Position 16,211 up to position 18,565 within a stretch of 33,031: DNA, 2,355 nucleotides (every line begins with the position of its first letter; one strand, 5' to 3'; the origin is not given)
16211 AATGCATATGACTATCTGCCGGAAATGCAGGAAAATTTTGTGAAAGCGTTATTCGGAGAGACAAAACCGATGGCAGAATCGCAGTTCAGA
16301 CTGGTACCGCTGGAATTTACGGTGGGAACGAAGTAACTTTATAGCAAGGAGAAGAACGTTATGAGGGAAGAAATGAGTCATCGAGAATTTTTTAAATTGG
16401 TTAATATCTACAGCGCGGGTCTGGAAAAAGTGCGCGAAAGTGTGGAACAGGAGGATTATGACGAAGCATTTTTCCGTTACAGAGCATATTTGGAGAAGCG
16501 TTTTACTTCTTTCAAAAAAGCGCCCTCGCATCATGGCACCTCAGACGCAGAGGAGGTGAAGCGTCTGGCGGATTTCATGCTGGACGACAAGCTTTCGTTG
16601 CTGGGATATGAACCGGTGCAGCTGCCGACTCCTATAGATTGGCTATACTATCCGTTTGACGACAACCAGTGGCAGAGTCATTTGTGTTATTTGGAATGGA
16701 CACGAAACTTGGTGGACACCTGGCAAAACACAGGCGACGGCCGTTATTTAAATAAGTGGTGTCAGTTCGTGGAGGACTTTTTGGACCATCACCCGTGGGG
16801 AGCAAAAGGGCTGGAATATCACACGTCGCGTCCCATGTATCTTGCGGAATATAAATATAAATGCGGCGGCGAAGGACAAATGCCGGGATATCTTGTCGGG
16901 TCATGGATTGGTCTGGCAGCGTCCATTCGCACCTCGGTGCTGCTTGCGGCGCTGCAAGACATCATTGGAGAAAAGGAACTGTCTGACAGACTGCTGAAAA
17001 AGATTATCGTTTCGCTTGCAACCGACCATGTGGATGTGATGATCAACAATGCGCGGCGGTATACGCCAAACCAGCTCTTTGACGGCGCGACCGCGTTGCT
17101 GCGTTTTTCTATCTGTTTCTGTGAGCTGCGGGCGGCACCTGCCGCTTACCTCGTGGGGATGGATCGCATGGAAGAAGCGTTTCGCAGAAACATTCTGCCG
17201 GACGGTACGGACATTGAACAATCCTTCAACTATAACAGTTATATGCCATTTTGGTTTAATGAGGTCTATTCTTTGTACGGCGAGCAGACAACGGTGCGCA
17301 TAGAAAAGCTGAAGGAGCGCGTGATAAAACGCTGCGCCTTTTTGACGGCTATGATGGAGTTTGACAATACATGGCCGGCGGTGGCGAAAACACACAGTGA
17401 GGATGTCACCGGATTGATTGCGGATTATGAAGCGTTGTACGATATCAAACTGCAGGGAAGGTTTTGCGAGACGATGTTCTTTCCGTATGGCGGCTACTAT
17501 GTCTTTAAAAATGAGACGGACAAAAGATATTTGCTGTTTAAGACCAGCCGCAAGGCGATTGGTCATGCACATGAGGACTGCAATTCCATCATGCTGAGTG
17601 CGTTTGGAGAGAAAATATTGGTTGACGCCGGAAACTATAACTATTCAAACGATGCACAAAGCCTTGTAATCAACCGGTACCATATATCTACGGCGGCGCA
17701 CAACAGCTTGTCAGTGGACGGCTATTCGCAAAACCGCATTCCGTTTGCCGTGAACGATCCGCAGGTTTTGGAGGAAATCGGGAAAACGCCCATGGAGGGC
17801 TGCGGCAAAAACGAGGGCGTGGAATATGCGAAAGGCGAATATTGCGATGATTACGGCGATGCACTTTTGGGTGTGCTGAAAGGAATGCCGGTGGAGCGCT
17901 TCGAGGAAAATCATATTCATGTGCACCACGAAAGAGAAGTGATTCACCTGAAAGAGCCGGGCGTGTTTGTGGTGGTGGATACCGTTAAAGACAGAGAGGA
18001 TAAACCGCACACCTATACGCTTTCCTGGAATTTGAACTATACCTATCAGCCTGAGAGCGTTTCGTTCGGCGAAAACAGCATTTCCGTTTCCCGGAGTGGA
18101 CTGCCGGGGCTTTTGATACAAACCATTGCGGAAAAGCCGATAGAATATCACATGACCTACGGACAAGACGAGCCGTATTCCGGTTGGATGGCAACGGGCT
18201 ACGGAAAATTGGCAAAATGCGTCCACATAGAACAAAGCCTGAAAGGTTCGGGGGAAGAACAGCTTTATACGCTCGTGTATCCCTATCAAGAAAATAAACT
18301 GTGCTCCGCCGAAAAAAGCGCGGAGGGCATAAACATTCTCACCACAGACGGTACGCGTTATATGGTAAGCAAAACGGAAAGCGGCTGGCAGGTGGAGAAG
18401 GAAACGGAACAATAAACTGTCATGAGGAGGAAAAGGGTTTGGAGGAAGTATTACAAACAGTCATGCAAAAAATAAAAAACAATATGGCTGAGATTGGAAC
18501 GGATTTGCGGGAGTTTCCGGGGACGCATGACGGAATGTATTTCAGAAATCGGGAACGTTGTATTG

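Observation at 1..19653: Candidate Gram-positive polysaccharide-utilisation system: surface beta-helix and SLH proteins feeding a cytoplasmic lyase/GH88/GH3 trio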

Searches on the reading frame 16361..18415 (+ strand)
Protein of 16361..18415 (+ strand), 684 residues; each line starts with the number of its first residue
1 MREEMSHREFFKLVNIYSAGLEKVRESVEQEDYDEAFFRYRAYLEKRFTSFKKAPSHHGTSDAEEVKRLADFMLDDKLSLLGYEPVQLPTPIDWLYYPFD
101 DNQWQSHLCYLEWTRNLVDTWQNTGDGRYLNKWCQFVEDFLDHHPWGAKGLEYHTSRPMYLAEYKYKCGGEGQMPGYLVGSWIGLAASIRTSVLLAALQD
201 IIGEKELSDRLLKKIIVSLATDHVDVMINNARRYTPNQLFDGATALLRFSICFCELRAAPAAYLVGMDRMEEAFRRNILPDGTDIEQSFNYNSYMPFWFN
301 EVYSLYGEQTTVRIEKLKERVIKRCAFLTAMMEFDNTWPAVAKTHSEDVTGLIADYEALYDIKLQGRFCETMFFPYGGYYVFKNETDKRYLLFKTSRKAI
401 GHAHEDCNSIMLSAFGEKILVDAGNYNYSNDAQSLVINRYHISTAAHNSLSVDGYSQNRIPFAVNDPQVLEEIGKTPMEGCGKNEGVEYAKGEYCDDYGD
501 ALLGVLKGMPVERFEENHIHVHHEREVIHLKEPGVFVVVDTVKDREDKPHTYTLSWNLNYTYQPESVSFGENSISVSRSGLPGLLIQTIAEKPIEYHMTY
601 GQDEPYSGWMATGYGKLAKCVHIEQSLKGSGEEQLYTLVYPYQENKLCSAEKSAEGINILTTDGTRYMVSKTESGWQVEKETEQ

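Call 3: search_protein_families(library=pfam, proteins=[window:16361-18415:+], max_evalue=0.01)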
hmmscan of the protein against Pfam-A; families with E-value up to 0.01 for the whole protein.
window:16361-18415:+ (684 aa): 2 families
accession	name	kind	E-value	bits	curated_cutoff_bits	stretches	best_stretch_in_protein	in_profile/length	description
PF16889.11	Hepar_II_III_N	-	1.2e-26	94.3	22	1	10-298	1-265/340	Heparinase II/III N-terminus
PF07940.18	Hepar_II_III_C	-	2.9e-20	73.2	24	1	373-615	8-212/237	Heparinase II/III-like, C-terminal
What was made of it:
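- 16361..18415 (+): g7, 684 aa. Cytoplasmic PL12-like (heparinase III-like) polysaccharide lyase. Predicted triad Asn237, Tyr291 and His402. Pfam Hepar_II_III_N+C (call 3).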

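Call 8: search_protein_families(library=ncbifam, proteins=[window:16361-18415:+], max_evalue=0.01)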
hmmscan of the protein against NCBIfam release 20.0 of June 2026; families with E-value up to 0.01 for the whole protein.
window:16361-18415:+ (684 aa): 2 families
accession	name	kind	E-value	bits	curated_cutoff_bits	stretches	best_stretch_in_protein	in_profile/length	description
NF045573.1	Hepsulflyase_CFB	equivalog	1.9e-16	59.5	700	2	5-148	20-170/651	heparin-sulfate lyase HepC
NF045572.1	Hepsulflyase_bctds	equivalog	4.2e-05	22.4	600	0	9-150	48-200/706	heparin-sulfate lyase HepC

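Call 11: find_encoding_contigs(protein=window:16361-18415:+, flank=10000, max_places=6)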
Protein window:16361-18415:+ (684 aa): no gene with exactly this product is on record in the collection.
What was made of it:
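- Tried and rejected: Exact look-up of g7 in the assembly index found nothing (call 11).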

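Call 12: find_homologous_proteins(query=window:16361-18415:+, max_evalue=0.00001)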
Query window:16361-18415:+ (684 aa): 33 proteins with E <= 0.00001 among 8000 candidates.
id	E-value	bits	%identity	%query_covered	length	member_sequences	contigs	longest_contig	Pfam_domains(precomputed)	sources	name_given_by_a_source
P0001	0.0e+0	1399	86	100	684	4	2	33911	PF16889.12,PF07940.19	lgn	-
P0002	0.0e+0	1267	78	99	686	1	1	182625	PF16889.12,PF07940.19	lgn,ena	-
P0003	3.2e-285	966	100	61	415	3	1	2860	PF07940.19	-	-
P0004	1.1e-176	607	45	98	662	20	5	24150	PF16889.12,PF07940.19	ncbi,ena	-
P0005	6.1e-172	592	48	87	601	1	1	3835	PF16889.12,PF07940.19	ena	-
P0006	7.2e-171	588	46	90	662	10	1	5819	PF16889.12,PF07940.19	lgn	-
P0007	8.5e-142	492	38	94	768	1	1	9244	PF16889.12,PF07940.19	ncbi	-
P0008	2.3e-140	487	39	97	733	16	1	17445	PF16889.12,PF07940.19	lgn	-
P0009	3.0e-135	470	41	86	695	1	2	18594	PF16889.12,PF07940.19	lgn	-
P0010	9.7e-135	469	40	93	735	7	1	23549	PF16889.12,PF07940.19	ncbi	-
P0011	1.9e-129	451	38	95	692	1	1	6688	PF16889.12,PF07940.19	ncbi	-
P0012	2.6e-128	448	38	96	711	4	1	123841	PF16889.12,PF07940.19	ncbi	-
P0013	5.4e-127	443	38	91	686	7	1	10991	PF16889.12,PF07940.19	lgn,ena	-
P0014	5.4e-124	433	39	93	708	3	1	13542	PF16889.12,PF07940.19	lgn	-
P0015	5.5e-124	433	36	98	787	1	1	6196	PF16889.12,PF07940.19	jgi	jgi:hypothetical protein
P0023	3.5e-119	417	35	96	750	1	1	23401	PF16889.12,PF07940.19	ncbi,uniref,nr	ncbi:alginate lyase family protein [Paenibacillus koleovorans]|uniref:alginate lyase family protein 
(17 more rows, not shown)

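Call 13: find_encoding_contigs(protein=P0002, flank=10000, max_places=3)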
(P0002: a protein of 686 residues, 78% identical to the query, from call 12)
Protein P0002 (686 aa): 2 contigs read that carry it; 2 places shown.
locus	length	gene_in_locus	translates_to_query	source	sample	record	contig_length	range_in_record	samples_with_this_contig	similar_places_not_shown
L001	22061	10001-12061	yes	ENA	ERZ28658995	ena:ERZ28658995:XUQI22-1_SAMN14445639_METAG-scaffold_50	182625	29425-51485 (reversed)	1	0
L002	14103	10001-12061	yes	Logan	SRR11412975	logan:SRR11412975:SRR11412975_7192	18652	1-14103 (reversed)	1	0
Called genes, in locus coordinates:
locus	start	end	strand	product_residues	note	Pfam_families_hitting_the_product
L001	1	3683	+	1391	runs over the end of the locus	PF13229:Beta_helix (weak), PF07833:Cu_amine_oxidN1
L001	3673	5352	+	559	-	PF00395:SLH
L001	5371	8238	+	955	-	-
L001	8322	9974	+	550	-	PF00933:Glyco_hydro_3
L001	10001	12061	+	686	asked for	PF16889:Hepar_II_III_N, PF07940:Hepar_II_III_C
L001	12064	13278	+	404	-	PF07470:Glyco_hydro_88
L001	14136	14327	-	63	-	PF00269:SASP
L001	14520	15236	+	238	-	PF09560:Spore_YunB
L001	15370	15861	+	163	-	PF14512:TM1586_NiRdase, PF00881:Nitroreductase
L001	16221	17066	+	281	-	-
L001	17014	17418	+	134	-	PF22636:FlK, PF03061:4HBT (weak)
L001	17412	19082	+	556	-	PF01268:FTHFS, PF01656:CbiA (faint)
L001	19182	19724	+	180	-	PF00210:Ferritin (faint), PF02915:Rubrerythrin, PF23458:DUF7130 (weak), PF21349:RUBY_RBDX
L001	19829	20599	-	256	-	PF04542:Sigma70_r2, PF04539:Sigma70_r3 (weak), PF08281:Sigma70_r4_2 (faint), PF04545:Sigma70_r4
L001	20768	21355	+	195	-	-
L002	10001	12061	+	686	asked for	PF16889:Hepar_II_III_N, PF07940:Hepar_II_III_C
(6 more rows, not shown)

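Call 14: find_encoding_contigs(protein=P0004, flank=10000, max_places=3)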
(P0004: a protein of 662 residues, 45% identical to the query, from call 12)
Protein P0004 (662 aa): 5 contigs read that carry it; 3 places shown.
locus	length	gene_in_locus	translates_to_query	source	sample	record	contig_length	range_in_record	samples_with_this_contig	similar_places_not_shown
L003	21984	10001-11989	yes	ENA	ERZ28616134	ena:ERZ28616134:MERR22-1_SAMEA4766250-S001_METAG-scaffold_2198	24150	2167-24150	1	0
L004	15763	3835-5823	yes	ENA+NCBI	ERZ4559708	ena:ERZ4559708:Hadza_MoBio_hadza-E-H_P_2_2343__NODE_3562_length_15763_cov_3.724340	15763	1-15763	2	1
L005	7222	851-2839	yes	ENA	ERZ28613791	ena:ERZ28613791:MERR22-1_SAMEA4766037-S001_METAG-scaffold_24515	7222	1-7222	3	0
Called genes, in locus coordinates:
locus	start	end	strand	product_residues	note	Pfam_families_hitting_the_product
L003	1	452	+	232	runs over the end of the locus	PF00215:OMPdecase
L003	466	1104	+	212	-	PF00156:Pribosyltran, PF14681:UPRTase (weak)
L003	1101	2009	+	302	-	PF02729:OTCace_N, PF00185:OTCace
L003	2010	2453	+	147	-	-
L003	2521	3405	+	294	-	PF00701:DHDPS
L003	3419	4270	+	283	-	PF02588:YitT_membrane, PF19700:DUF6198 (weak), PF10035:DUF2179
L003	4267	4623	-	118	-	PF01925:TauE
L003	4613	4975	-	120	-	PF01925:TauE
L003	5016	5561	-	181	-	PF04014:MazE_antitoxin, PF15714:SpoVT_C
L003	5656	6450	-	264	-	-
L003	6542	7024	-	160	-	PF04073:tRNA_edit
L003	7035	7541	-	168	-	PF00160:Pro_isomerase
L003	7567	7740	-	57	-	PF05979:DUF896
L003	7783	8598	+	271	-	PF20772:TACO1_YebC_N, PF01709:Transcrip_reg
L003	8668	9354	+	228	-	PF08713:DNA_alkylation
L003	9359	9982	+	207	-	-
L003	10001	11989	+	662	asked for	PF16889:Hepar_II_III_N, PF07940:Hepar_II_III_C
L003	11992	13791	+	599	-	PF05048:NosD (weak), PF13229:Beta_helix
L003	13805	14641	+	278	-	PF23023:Anti-Pycsar_Apyc1, PF12706:Lactamase_B_2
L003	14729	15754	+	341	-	PF01063:Aminotran_4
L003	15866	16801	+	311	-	PF00561:Abhydrolase_1 (faint), PF12697:Abhydrolase_6 (faint), PF00326:Peptidase_S9 (weak), PF02129:Peptidase_S15 (faint), PF12146:Hydrolase_4 (weak)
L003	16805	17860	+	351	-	-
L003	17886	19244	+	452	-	PF00702:Hydrolase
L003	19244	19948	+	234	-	PF04607:RelA_SpoT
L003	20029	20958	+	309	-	PF08279:HTH_11, PF13412:HTH_24 (weak), PF03099:BPL_LplA_LipB, PF16917:BPL_LplA_LipB_2 (weak), PF02237:BPL_C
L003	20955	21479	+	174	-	PF12822:ECF_trnsprt (weak), PF02632:BioY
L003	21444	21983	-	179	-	?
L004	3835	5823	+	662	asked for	PF16889:Hepar_II_III_N, PF07940:Hepar_II_III_C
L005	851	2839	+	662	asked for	PF16889:Hepar_II_III_N, PF07940:Hepar_II_III_C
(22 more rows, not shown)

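Call 15: search_solved_structures(query=window:16361-18415:+, max_evalue=1)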
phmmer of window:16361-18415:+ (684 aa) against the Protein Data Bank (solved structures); distinct sequences matched with E-value up to 1: 4.
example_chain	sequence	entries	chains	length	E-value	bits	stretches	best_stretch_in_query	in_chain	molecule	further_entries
5jmd_A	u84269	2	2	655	4e-13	51.8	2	8-291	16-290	Heparinase III protein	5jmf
4mmi_A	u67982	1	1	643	1.2e-10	43.7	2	8-148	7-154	Heparinase III protein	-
4mmh_A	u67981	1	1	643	1.3e-10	43.6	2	8-148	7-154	Heparinase III protein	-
4fnv_A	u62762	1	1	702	0.0013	20.4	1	9-150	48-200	Heparinase III protein, heparitin sulfate lyase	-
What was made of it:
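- Closest known: Bacteroides thetaiotaomicron heparin/heparan sulfate PUL. Different: g7 matches PL12 only distantly: pairwise E 4e-13, and 59 bits against the 700-bit HepC cut-off (calls 8, 15).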

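Call 29: find_related_loci(query=A1, collection=genome_contigs, flank=10000)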
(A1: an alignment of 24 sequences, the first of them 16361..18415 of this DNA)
Query A1 (684 aa) in genome_contigs; peptide patterns used: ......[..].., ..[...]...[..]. (x = any residue, [..] = any of these).
111 stretches matched a pattern; 45 encode a relative of the query (tblastn E <= 1e-3); 43 distinct loci.
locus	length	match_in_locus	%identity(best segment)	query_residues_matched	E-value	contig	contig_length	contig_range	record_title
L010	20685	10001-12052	86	1-684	0e+0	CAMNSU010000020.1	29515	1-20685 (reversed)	MAG: uncultured Clostridia bacterium isolate SRR19792995_bin.74_metawrap_v1.3_MAG genome assembly, contig: ERZ12290371_1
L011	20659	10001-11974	45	2-670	0e+0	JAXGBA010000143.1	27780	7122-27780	MAG: Clostridia bacterium isolate CON6 bin1 ctg000183377, whole genome shotgun sequence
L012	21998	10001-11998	45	2-678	0e+0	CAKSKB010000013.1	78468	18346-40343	MAG: uncultured Clostridia bacterium isolate REFINED_METABAT215_TOP10_CONTIGS_1500_ASSEMBLY_K77_MERGED__Hadza_MoBio_hadz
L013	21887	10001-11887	45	8-645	3e-166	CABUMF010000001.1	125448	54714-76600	MAG TPA_asm: uncultured Clostridiales bacterium isolate MGYG-HGUT-04133 genome assembly, contig: GUT_GENOME257235_1, who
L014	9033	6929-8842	40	10-646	4e-140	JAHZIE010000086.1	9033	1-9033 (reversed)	MAG: Clostridiales bacterium isolate HRGM_Genome_3390 HRGM_Genome_3390_86, whole genome shotgun sequence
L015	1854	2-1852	39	22-640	7e-152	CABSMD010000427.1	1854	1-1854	MAG TPA_asm: uncultured Clostridia bacterium isolate MGYG-HGUT-02719 genome assembly, contig: GUT_GENOME159364_427, whol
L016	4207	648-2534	39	9-643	9e-134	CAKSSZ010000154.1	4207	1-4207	MAG: uncultured Clostridia bacterium isolate REFINED_METABAT215_TOP10_CONTIGS_1500_ASSEMBLY_K77_MERGED__Hadza_MoBio_hadz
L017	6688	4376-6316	38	9-657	1e-129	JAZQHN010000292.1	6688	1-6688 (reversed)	MAG: Clostridia bacterium isolate T1900044627_TS20190093.MAGScoT_cleanbin_000049 SGB_961_k141_1709370, whole genome shot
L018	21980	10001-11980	35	10-666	4e-128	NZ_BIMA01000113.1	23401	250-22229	Paenibacillus koleovorans NBRC 103111 PKO02S_CON000113, whole genome shotgun sequence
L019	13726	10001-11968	37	10-664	2e-126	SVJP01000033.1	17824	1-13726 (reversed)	MAG: Oscillospiraceae bacterium isolate SIG438 NODE_57180_length_17824_cov_1.280443, whole genome shotgun sequence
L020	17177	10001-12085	36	7-672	1e-126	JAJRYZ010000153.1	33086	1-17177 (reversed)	MAG: Spirochaetes bacterium isolate Dive96_bin4.116 k141_2427465, whole genome shotgun sequence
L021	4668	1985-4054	32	1-684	3e-97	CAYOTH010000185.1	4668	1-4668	MAG TPA_asm: uncultured Oscillospiraceae bacterium isolate SRP350583_co1_59 genome assembly, contig: NODE_27573_length_4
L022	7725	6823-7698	44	9-306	4e-76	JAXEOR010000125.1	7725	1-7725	MAG: Clostridia bacterium isolate SUG2628 k141_212591, whole genome shotgun sequence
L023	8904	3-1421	32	204-675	2e-73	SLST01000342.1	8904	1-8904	MAG: Spirochaetales bacterium isolate CSSed165cm_69 CSSed16-5cm-32379, whole genome shotgun sequence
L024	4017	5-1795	27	92-666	2e-48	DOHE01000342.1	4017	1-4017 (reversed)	MAG TPA_asm: Clostridiales bacterium isolate UBA8921 contig_428317, whole genome shotgun sequence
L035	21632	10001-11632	25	92-644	3e-35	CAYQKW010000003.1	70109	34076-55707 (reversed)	MAG TPA_asm: uncultured Oscillospiraceae bacterium isolate SRP313737_co1_329 genome assembly, contig: NODE_646_length_70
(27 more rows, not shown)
